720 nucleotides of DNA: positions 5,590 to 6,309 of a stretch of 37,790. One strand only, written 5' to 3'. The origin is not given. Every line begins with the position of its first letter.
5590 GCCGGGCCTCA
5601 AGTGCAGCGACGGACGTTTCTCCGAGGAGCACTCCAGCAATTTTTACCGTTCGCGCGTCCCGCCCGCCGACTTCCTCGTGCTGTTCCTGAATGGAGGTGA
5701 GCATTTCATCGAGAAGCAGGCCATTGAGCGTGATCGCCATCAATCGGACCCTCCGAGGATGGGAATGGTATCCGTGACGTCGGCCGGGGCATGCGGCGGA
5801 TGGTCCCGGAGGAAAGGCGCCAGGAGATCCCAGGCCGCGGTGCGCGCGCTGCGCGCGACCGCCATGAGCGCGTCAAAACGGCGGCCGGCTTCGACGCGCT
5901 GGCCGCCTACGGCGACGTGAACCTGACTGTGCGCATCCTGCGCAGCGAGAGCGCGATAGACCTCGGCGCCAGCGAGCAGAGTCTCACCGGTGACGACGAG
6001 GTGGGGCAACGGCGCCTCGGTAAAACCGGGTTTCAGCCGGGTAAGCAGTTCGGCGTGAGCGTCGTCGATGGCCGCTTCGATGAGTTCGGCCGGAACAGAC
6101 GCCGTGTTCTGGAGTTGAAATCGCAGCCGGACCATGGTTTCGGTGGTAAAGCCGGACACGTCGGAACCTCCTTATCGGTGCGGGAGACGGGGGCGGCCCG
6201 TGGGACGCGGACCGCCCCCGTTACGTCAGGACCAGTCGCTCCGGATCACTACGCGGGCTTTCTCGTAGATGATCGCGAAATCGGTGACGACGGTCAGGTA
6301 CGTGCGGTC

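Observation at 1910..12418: Intact phage-derived head / tail-tip / lysis locus with no terminase, integrase, replication, tail-tube or tape-measure genes (candidate domesticated particle system)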

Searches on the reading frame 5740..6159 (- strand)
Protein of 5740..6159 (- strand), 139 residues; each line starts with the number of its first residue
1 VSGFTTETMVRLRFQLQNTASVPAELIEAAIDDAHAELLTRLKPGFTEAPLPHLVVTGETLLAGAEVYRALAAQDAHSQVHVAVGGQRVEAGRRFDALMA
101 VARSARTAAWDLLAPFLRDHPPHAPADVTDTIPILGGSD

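Call 5: search_protein_families(library=pfam, max_evalue=0.01, proteins=[window:5740-6159:-])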
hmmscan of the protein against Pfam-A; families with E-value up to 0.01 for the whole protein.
window:5740-6159:- (139 aa): 0 families

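Call 6: search_protein_families(library=phrogs, max_evalue=0.01, proteins=[window:5740-6159:-])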
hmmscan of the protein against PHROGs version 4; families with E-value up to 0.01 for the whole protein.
window:5740-6159:- (139 aa): 0 families

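Call 50: search_protein_families(library=ncbifam, max_evalue=5, proteins=[window:5740-6159:-])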
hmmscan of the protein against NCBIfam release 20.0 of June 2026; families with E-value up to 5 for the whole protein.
window:5740-6159:- (139 aa): 0 families

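Call 51: search_protein_families(library=pfam, max_evalue=10, proteins=[window:5740-6159:-])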
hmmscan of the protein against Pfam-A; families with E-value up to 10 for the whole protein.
window:5740-6159:- (139 aa): 0 families

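Call 64: search_solved_structures(query=A8, max_evalue=5)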
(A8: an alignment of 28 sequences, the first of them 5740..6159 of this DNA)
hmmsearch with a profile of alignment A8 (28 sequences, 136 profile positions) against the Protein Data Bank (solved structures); distinct sequences matched with E-value up to 5: 1.
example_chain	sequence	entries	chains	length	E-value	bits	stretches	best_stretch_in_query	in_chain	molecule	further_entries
1x92_A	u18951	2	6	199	1.3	12.4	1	90-123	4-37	PHOSPHOHEPTOSE ISOMERASE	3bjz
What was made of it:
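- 5740..6159 (-): g8, presumed head-tail adaptor (139 aa). No profile or PDB hit (calls 5, 6, 51, 64).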
